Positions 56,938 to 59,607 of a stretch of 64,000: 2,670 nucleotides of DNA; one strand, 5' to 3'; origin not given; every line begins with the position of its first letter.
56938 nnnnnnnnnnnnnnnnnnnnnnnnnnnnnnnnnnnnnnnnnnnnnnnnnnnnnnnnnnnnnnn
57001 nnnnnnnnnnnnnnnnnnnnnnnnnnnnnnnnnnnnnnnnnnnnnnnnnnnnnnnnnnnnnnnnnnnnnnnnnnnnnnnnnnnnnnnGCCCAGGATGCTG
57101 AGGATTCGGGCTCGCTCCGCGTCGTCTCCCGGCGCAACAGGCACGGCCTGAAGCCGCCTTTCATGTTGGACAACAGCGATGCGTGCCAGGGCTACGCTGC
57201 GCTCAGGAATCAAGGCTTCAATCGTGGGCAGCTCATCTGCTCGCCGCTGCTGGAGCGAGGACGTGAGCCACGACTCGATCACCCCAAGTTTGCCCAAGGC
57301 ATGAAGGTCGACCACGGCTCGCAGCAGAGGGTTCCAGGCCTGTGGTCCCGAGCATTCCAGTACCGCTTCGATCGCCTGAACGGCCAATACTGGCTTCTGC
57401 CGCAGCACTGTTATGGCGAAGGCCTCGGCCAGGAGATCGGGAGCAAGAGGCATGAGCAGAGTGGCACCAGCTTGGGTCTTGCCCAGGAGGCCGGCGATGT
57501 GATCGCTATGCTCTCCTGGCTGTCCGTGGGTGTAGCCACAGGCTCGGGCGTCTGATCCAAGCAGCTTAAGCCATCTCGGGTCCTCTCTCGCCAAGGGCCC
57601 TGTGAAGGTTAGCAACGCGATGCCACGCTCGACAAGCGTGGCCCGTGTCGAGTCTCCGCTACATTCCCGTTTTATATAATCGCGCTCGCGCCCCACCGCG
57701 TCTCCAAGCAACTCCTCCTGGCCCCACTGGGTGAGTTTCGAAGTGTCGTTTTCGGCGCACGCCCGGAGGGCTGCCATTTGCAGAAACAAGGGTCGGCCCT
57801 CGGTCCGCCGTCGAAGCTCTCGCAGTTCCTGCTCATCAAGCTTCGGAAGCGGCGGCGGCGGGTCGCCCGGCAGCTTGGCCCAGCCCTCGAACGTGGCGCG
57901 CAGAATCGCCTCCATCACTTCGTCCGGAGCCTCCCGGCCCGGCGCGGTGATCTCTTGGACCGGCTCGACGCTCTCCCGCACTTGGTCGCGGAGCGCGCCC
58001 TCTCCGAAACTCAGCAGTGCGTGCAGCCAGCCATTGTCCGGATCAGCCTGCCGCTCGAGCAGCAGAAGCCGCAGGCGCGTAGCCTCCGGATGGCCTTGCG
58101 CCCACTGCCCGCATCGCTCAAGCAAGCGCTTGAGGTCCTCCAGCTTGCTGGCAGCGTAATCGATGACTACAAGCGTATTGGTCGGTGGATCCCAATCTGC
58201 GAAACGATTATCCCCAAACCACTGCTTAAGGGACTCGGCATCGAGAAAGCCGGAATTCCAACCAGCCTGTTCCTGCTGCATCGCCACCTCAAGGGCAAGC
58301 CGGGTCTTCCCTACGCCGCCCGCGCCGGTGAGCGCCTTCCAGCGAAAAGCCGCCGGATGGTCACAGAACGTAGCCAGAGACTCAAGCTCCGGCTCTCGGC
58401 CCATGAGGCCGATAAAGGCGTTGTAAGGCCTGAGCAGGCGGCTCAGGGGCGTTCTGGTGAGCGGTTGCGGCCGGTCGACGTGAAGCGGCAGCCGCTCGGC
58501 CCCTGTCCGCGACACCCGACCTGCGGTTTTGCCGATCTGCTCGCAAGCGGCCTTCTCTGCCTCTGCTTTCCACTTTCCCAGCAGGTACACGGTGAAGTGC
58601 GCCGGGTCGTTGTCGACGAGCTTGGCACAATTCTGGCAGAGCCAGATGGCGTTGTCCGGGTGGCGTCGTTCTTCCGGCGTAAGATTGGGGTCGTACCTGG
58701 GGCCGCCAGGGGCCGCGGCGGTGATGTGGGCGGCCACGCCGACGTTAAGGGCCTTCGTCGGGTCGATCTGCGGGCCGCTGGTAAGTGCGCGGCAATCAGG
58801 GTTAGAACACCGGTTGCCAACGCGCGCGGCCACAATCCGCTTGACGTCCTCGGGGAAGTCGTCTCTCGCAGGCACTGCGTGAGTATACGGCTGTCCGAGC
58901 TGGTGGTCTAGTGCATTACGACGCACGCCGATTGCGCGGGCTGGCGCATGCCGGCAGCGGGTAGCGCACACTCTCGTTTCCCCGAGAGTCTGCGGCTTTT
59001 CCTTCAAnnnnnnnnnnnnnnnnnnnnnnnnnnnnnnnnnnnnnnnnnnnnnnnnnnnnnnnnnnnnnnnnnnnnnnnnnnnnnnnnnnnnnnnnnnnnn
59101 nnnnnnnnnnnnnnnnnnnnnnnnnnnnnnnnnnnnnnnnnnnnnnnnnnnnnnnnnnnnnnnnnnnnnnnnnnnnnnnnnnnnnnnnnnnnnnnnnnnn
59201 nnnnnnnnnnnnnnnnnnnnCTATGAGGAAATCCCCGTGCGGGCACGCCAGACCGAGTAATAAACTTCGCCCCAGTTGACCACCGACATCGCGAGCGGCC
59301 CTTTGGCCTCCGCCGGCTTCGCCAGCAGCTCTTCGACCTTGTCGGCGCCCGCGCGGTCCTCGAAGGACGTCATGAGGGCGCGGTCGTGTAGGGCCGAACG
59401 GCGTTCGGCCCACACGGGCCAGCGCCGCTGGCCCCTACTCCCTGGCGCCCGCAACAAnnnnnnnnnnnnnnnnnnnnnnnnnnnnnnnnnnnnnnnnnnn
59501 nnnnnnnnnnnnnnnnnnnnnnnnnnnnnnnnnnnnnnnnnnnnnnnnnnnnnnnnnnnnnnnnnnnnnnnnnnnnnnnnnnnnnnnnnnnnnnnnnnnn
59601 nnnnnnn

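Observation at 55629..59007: HNH - STAND NTPase - TPR (Avs-like) antiviral-type gene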

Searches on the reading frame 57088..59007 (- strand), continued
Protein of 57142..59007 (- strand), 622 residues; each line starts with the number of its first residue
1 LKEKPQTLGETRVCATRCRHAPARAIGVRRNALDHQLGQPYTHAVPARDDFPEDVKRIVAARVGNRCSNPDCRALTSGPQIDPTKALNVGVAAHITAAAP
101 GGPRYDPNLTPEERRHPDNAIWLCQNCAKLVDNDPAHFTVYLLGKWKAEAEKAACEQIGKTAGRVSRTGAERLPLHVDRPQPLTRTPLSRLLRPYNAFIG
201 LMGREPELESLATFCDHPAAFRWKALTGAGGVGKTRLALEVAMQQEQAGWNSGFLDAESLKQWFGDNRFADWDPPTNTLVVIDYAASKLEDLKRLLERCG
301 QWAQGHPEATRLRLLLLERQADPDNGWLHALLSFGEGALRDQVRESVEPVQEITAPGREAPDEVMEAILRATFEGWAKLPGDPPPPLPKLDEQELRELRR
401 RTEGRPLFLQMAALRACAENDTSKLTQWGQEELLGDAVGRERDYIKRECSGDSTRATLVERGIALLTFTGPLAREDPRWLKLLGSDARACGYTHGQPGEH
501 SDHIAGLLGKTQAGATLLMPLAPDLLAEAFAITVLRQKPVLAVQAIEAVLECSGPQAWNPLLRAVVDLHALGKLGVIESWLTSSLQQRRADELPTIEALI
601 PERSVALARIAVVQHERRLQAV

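Call 58: find_encoding_contigs(protein=P0124, flank=10000, max_places=4)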
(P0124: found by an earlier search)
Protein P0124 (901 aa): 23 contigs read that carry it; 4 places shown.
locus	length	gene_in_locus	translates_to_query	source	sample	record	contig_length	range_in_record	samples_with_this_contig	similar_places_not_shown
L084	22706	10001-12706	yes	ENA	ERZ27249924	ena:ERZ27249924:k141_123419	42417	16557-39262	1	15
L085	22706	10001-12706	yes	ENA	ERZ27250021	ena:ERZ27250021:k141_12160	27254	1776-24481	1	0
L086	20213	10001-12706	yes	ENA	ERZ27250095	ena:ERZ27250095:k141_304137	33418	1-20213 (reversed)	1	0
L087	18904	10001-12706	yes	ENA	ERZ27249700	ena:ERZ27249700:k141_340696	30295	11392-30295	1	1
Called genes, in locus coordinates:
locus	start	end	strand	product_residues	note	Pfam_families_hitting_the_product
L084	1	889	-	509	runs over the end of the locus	PF16491:Peptidase_M48_N, PF01435:Peptidase_M48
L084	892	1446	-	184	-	PF22769:DCD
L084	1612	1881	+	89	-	PF00216:Bac_DNA_binding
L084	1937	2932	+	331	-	PF02163:Peptidase_M50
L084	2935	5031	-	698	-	PF00270:DEAD, PF04851:ResIII, PF18319:Zn_ribbon_PriA, PF00271:Helicase_C, PF18074:PriA_C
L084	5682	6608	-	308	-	-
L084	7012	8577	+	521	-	PF13231:PMT_2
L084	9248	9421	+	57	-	-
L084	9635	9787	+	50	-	-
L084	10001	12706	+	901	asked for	PF13176:TPR_7 (faint), PF13428:TPR_14 (faint), PF07721:TPR_4 (faint), PF13431:TPR_17 (faint), PF00515:TPR_1 (faint), PF07719:TPR_2 (faint), PF13424:TPR_12, PF13374:TPR_10, +5 more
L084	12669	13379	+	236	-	-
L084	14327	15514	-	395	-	PF00389:2-Hacid_dh, PF02826:2-Hacid_dh_C, PF22629:ACT_AHAS_ss (weak)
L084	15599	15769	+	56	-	-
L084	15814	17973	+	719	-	PF00069:Pkinase, PF07714:PK_Tyr_Ser-Thr, PF01636:APH (faint), PF03781:FGE-sulfatase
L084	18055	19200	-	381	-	PF08308:PEGA (faint), PF13620:CarboxypepD_reg (faint), PF13715:CarbopepD_reg_2 (faint), PF14686:fn3_3 (faint), PF03781:FGE-sulfatase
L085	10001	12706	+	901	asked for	PF13176:TPR_7 (faint), PF13428:TPR_14 (faint), PF07721:TPR_4 (faint), PF13431:TPR_17 (faint), PF00515:TPR_1 (faint), PF07719:TPR_2 (faint), PF13424:TPR_12, PF13374:TPR_10, +5 more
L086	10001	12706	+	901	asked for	PF13176:TPR_7 (faint), PF13428:TPR_14 (faint), PF07721:TPR_4 (faint), PF13431:TPR_17 (faint), PF00515:TPR_1 (faint), PF07719:TPR_2 (faint), PF13424:TPR_12, PF13374:TPR_10, +5 more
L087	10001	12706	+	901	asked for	PF13176:TPR_7 (faint), PF13428:TPR_14 (faint), PF07721:TPR_4 (faint), PF13431:TPR_17 (faint), PF00515:TPR_1 (faint), PF07719:TPR_2 (faint), PF13424:TPR_12, PF13374:TPR_10, +5 more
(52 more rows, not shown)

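Call 90: search_protein_families(library=padloc, proteins=[P0045, P0075, P0101, P0107, P0105, P0112, P0005, P0007, P0004, P0010], max_evalue=0.001)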
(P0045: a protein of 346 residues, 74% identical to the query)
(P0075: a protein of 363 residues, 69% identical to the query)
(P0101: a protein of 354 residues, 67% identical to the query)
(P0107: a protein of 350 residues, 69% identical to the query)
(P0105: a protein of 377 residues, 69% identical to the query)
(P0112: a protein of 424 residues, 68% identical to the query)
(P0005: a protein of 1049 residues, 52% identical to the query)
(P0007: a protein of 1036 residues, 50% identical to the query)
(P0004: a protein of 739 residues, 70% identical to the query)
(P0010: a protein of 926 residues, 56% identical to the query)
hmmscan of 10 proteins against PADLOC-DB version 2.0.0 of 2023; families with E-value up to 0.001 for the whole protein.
P0045 (346 aa): 13 families
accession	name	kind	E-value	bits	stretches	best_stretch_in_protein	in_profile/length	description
PDLC04772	PDC-M68A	-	1.3e-24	85.6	1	1-109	1-109/253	-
PDLC00739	Effector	-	3.3e-15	54.3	1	4-107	7-110/378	Endonuclease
PDLC01997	SAVED1--SAVED_HNH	-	2.3e-14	51.6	1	6-107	7-106/368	-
PDLC00742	Effector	-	4.1e-12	43.6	1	39-104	154-220/527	Endonuclease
PDLC00746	Effector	-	1.7e-10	38.5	1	40-108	51-119/389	Endonuclease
PDLC01998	SAVED1--SAVED_HNH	-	1.9e-10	38.1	1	6-106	115-215/506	-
PDLC00740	Effector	-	3.6e-08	30.6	1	38-106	46-118/391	Endonuclease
PDLC00749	Effector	-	4.7e-08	30.5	1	2-107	13-119/395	Endonuclease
PDLC00751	Effector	-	1.5e-07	28.8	1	2-107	128-233/530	Endonuclease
PDLC00406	SduA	-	3.8e-07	28.4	1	8-113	21-117/326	DUF4263 domain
PDLC04773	PDC-M68A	-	2.9e-05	22.2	1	64-108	2-46/200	-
PDLC00747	Effector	-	5.3e-05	20.5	1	18-117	25-128/373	Endonuclease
PDLC01999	SAVED1--SAVED_HNH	-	0.00093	16.3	0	39-95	47-104/387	-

P0075 (363 aa): 13 families
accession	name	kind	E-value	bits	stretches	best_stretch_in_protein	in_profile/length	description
PDLC04772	PDC-M68A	-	1.8e-24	85.1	1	1-107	1-107/253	-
PDLC01997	SAVED1--SAVED_HNH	-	1.6e-17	62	1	3-106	4-105/368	-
PDLC00739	Effector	-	1.6e-17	61.9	1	4-107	7-110/378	Endonuclease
PDLC00406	SduA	-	2.5e-11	42.2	1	5-120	18-124/326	DUF4263 domain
PDLC00742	Effector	-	9.8e-11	39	1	5-103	121-219/527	Endonuclease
PDLC00746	Effector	-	1.8e-10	38.4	1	6-107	18-118/389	Endonuclease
PDLC01998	SAVED1--SAVED_HNH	-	7.2e-10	36.2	1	4-103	113-212/506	-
PDLC00749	Effector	-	8.5e-10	36.2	1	2-107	13-119/395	Endonuclease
PDLC00740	Effector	-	1.1e-08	32.2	1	4-106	15-118/391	Endonuclease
PDLC04773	PDC-M68A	-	9.7e-06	23.8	1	64-107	2-45/200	-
PDLC00751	Effector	-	1.1e-05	22.7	1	2-102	128-228/530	Endonuclease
PDLC00743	Effector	-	6.6e-05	20.2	1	10-107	8-106/384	Endonuclease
PDLC01999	SAVED1--SAVED_HNH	-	0.00012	19.2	1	38-100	46-109/387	-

P0101 (354 aa): 13 families
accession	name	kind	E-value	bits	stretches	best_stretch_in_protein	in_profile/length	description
PDLC04772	PDC-M68A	-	7.8e-25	86.3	1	1-114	1-114/253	-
PDLC00739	Effector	-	1.8e-13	48.6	1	6-107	9-110/378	Endonuclease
PDLC01997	SAVED1--SAVED_HNH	-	1.9e-13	48.6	1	15-107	16-106/368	-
PDLC00742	Effector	-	1.4e-11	41.8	1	39-102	154-218/527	Endonuclease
PDLC00746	Effector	-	1.8e-10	38.4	1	39-106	50-117/389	Endonuclease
PDLC01998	SAVED1--SAVED_HNH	-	2.7e-10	37.6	1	6-102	115-211/506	-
PDLC00749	Effector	-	6.5e-09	33.3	1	34-109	42-121/395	Endonuclease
PDLC00740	Effector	-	3.6e-07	27.3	1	39-104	47-116/391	Endonuclease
PDLC00406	SduA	-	4.2e-07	28.3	1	6-102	19-110/326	DUF4263 domain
PDLC00751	Effector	-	1.6e-05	22.1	1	15-100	141-226/530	Endonuclease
PDLC00747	Effector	-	8.5e-05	19.9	1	14-115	21-126/373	Endonuclease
PDLC00743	Effector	-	0.00022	18.5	1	37-113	32-112/384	Endonuclease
PDLC01999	SAVED1--SAVED_HNH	-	0.00026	18.1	1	40-93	48-102/387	-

P0107 (350 aa): 14 families
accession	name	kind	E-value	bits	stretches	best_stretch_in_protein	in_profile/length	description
PDLC04772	PDC-M68A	-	7e-27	93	1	1-124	1-124/253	-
PDLC00739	Effector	-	1e-16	59.3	1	6-162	9-164/378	Endonuclease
PDLC01997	SAVED1--SAVED_HNH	-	1.1e-15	56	1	7-139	8-132/368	-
PDLC00742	Effector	-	1.2e-12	45.3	1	38-105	153-221/527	Endonuclease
PDLC00746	Effector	-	1e-11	42.5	1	39-107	50-118/389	Endonuclease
PDLC01998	SAVED1--SAVED_HNH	-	2.9e-11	40.8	1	6-108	115-217/506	-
PDLC00749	Effector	-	3.9e-10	37.3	1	11-107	22-119/395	Endonuclease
PDLC00740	Effector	-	2.1e-08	31.4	1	38-103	46-115/391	Endonuclease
PDLC00406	SduA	-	3.3e-08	31.9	1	6-103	19-111/326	DUF4263 domain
PDLC00751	Effector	-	6e-07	26.8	1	37-103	162-229/530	Endonuclease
PDLC00747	Effector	-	8.2e-07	26.5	1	5-116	12-127/373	Endonuclease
PDLC01999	SAVED1--SAVED_HNH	-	1.7e-05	22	1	40-91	48-100/387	-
PDLC00743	Effector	-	3.5e-05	21.1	1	12-111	10-110/384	Endonuclease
PDLC04773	PDC-M68A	-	0.00019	19.6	1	65-114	3-52/200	-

P0105 (377 aa): 10 families
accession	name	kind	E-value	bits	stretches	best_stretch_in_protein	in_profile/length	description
PDLC04772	PDC-M68A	-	9.6e-21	72.9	1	7-110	4-107/253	-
PDLC01997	SAVED1--SAVED_HNH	-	1e-14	52.8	1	6-115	4-111/368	-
PDLC00739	Effector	-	1.2e-14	52.5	1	6-117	6-117/378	Endonuclease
PDLC00746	Effector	-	2e-10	38.3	1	42-110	50-118/389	Endonuclease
PDLC00742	Effector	-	7.1e-10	36.2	1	12-104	125-217/527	Endonuclease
PDLC01998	SAVED1--SAVED_HNH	-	4.8e-07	26.9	1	11-103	117-209/506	-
PDLC00406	SduA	-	9.8e-07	27.1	1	10-122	20-123/326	DUF4263 domain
PDLC00749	Effector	-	2.4e-06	24.8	1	5-118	13-129/395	Endonuclease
PDLC00740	Effector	-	5.1e-06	23.5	1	9-136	17-144/391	Endonuclease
PDLC04773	PDC-M68A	-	0.00063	17.9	0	67-110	2-45/200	-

P0112 (424 aa): 13 families
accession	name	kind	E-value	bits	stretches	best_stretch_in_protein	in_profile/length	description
PDLC04772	PDC-M68A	-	1.4e-23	82.2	1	9-114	5-110/253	-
PDLC00739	Effector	-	1.6e-15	55.3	1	10-119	9-118/378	Endonuclease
PDLC01997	SAVED1--SAVED_HNH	-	4.9e-15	53.9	1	10-119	7-114/368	-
PDLC00746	Effector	-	5.6e-12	43.4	1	13-113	21-120/389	Endonuclease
PDLC00742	Effector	-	1.3e-09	35.3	1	38-115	149-227/527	Endonuclease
PDLC00749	Effector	-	3.1e-09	34.3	1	6-118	13-126/395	Endonuclease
PDLC01998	SAVED1--SAVED_HNH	-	3.4e-09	34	1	17-116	122-221/506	-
PDLC00747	Effector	-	2.2e-08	31.6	1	11-118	14-125/373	Endonuclease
PDLC00740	Effector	-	3.8e-08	30.5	1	41-113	45-121/391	Endonuclease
PDLC00406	SduA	-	4.1e-06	25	1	6-107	15-111/326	DUF4263 domain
PDLC04773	PDC-M68A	-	2.3e-05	22.6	1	68-113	2-47/200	-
PDLC00751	Effector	-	2.3e-05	21.6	1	19-116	141-238/530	Endonuclease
PDLC00743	Effector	-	6.6e-05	20.2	1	14-116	8-111/384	Endonuclease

P0005 (1049 aa): 12 families
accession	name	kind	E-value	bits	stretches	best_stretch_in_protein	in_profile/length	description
PDLC04772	PDC-M68A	-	5.1e-24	83.6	1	16-127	1-112/253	-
PDLC00739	Effector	-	1.5e-17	61.9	1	17-121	5-109/378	Endonuclease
PDLC01997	SAVED1--SAVED_HNH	-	4.6e-16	57.2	1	17-121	3-105/368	-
PDLC00746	Effector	-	9.3e-13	45.9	1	20-121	17-117/389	Endonuclease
PDLC00742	Effector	-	1.5e-10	38.4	1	22-118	123-219/527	Endonuclease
PDLC01998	SAVED1--SAVED_HNH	-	2.7e-10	37.6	1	20-117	114-211/506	-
PDLC00749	Effector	-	1.6e-09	35.3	1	15-122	11-119/395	Endonuclease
PDLC00406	SduA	-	2.6e-08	32.3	1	15-130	13-119/326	DUF4263 domain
PDLC00751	Effector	-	7.4e-08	29.8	1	17-118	128-229/530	Endonuclease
PDLC00740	Effector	-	2.3e-07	27.9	1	55-119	48-116/391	Endonuclease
PDLC04773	PDC-M68A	-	1.9e-05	22.9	1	79-126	2-49/200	-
PDLC01999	SAVED1--SAVED_HNH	-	0.00024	18.2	1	56-109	49-103/387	-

P0007 (1036 aa): 13 families
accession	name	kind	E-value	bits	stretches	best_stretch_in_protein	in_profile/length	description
PDLC04772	PDC-M68A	-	9.9e-24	82.7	1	2-109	2-109/253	-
PDLC00739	Effector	-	7.1e-18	63.1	1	4-107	7-110/378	Endonuclease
PDLC01997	SAVED1--SAVED_HNH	-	9.9e-17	59.4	1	4-107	5-106/368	-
PDLC00746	Effector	-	1.5e-12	45.2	1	7-111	19-122/389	Endonuclease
PDLC00742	Effector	-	5.4e-11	39.9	1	3-102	119-218/527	Endonuclease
PDLC01998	SAVED1--SAVED_HNH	-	4.9e-10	36.8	1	3-100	112-209/506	-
PDLC00740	Effector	-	5.3e-10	36.6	1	5-105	16-117/391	Endonuclease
PDLC00406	SduA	-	3.8e-09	35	1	3-115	16-119/326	DUF4263 domain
PDLC00749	Effector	-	2.4e-07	28.1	1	2-107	13-119/395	Endonuclease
PDLC00747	Effector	-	1.5e-06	25.6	1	39-112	44-123/373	Endonuclease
PDLC01999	SAVED1--SAVED_HNH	-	3.1e-06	24.4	1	39-97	47-106/387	-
PDLC00751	Effector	-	1e-05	22.8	1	2-102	128-228/530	Endonuclease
PDLC04773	PDC-M68A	-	0.00026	19.2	1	64-109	2-47/200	-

P0004 (739 aa): 0 families

P0010 (926 aa): 0 families

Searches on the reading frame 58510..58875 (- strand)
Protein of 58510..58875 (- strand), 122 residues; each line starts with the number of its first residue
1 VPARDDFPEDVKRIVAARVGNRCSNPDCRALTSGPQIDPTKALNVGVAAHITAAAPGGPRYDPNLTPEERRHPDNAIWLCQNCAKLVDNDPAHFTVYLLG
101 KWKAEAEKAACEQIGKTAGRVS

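Call 83: predict_structure(alignment_id=A3)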
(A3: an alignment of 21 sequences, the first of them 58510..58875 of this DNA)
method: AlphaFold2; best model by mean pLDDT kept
length: 122 residues; sequences in the alignment: 21
mean_pLDDT: 85.1   pTM: 0.79
mean pLDDT of the five models: 85.1, 84.1, 83.3, 78.6, 74.9
residues with pLDDT >= 90: 77; 70-90: 23; 50-70: 16; < 50: 6
segments of 3 or more residues with pLDDT < 50: 1-3, 120-122
pLDDT, mean of each block of 10 residues (from residue 1): 67 93 94 70 78 89 92 95 93 95 96 69 41
secondary structure, 60 per line:
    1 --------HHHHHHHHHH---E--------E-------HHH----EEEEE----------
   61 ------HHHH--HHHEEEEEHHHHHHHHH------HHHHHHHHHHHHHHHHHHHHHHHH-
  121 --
elements in order: H9-18 E46-50 H67-70 E76-80 H81-89 H96-119

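Call 85: fold_search(model_id=the predicted structure, library=pdb)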
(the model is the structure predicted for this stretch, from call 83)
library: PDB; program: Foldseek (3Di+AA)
matches with E <= 10: 60; with E <= 0.001: 7
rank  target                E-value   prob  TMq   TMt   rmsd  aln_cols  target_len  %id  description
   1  8fmf_A                1.4e-05  1.00  0.66  0.24   3.6       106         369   22  Structure of CBASS Cap5 from Pseudomonas syringae as an activated tetramer with the cyclic dinucleotide 3'2'-c-diAMP l (released 2024-02-07)
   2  8fmf_C                2.1e-05  1.00  0.63  0.22   4.2       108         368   22  Structure of CBASS Cap5 from Pseudomonas syringae as an activated tetramer with the cyclic dinucleotide 3'2'-c-diAMP l (released 2024-02-07)
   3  8fmh_C                2.4e-05  1.00  0.64  0.23   4.2       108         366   22  Structure of CBASS Cap5 from Pseudomonas syringae as an activated tetramer with the cyclic dinucleotide 3'2'-c-dGAMP l (released 2024-02-07)
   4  9dih_A                3.2e-05  1.00  0.65  0.23   4.4       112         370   21  CBASS Pseudomonas syringae Cap5 tetramer with DNA duplex and 3'2'-c-diAMP cyclic dinucleotide ligand (released 2025-06-18)
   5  9dif_A                5.4e-05  1.00  0.65  0.23   4.2       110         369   21  CBASS Pseudomonas syringae Cap5 tetramer with DNA duplex and 3'2'-c-GAMP cyclic dinucleotide ligand (released 2025-06-18)
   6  8fmh_E                1.1e-04  1.00  0.64  0.23   4.3       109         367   22  Structure of CBASS Cap5 from Pseudomonas syringae as an activated tetramer with the cyclic dinucleotide 3'2'-c-dGAMP l (released 2024-02-07)
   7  7rwk_A                2.5e-04  1.00  0.71  0.26   3.5       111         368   32  Structure of Cap5 from Asticcacaulis sp. (released 2021-11-10)
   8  7rwm_B                1.5e-03  1.00  0.55  0.21   5.2       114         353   23  Structure of Cap5 from Lactococcus lactis (released 2021-11-10)
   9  7rwm_C                1.7e-03  1.00  0.54  0.21   5.9       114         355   23  Structure of Cap5 from Lactococcus lactis (released 2021-11-10)
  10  7rwm_A                3.4e-03  1.00  0.56  0.21   5.2       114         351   23  Structure of Cap5 from Lactococcus lactis (released 2021-11-10)
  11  7rwm_D                4.3e-03  1.00  0.54  0.21   6.0       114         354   23  Structure of Cap5 from Lactococcus lactis (released 2021-11-10)
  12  5zmm_C                6.8e-03  1.00  0.49  0.13   5.2       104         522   25  Structure of the Type IV phosphorothioation-dependent restriction endonuclease ScoMcrA (released 2018-09-26)
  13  9dih_B                6.8e-03  0.99  0.47  0.19   6.0       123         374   20  CBASS Pseudomonas syringae Cap5 tetramer with DNA duplex and 3'2'-c-diAMP cyclic dinucleotide ligand (released 2025-06-18)
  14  5zmm_A                7.7e-03  1.00  0.49  0.13   5.2       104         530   25  Structure of the Type IV phosphorothioation-dependent restriction endonuclease ScoMcrA (released 2018-09-26)
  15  5zmm_F                1.3e-02  1.00  0.49  0.15   5.2       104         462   25  Structure of the Type IV phosphorothioation-dependent restriction endonuclease ScoMcrA (released 2018-09-26)
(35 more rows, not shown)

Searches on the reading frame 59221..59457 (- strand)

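Call 24: search_protein_families(library=pfam, proteins=[window:59221-59457:-], max_evalue=0.001)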
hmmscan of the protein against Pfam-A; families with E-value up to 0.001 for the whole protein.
window:59221-59457:- (78 aa): 0 families

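Call 70: search_protein_families(library=pfam, proteins=[window:59224-59457:-], max_evalue=5)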
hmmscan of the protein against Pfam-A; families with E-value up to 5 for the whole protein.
window:59224-59457:- (78 aa): 1 family
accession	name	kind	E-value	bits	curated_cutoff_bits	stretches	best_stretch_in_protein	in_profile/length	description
PF01850.27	PIN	-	0.044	14.8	23.6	1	32-71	12-47/120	PIN domain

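Call 86: search_protein_families(library=padloc, proteins=[window:59224-59457:-], max_evalue=0.001)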
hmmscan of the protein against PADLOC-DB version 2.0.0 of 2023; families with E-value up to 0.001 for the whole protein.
window:59224-59457:- (78 aa): 0 families
